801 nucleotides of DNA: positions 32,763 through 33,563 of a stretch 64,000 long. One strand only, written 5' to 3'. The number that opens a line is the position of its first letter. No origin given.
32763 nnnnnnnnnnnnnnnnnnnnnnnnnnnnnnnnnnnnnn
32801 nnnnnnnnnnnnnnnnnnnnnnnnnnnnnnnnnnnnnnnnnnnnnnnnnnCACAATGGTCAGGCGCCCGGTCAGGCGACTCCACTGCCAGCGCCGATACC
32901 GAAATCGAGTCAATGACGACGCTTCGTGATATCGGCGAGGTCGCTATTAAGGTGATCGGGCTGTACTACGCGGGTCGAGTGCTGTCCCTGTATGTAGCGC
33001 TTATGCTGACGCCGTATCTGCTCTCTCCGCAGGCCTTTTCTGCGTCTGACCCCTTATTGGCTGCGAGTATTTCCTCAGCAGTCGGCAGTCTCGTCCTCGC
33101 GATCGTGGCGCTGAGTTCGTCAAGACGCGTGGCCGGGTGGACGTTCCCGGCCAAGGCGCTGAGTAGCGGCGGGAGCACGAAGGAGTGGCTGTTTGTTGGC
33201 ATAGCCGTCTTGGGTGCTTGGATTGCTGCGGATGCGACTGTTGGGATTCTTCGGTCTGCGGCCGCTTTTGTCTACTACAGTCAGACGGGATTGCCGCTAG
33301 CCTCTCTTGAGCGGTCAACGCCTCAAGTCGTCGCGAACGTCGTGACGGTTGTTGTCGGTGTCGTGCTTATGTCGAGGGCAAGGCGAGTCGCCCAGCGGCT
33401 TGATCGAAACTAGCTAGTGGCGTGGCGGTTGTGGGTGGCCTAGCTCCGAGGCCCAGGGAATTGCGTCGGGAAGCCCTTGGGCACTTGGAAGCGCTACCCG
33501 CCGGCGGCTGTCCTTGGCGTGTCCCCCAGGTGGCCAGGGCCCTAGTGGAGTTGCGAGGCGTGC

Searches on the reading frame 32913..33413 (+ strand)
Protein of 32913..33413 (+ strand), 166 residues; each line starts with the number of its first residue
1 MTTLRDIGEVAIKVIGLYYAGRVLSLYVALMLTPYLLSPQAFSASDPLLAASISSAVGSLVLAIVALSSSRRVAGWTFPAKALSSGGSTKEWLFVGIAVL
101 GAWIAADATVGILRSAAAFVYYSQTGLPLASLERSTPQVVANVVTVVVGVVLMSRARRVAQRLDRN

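Call 35: search_protein_families(library=pfam, proteins=[window:32913-33413:+], max_evalue=0.001)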
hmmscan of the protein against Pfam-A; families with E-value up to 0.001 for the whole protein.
window:32913-33413:+ (166 aa): 0 families
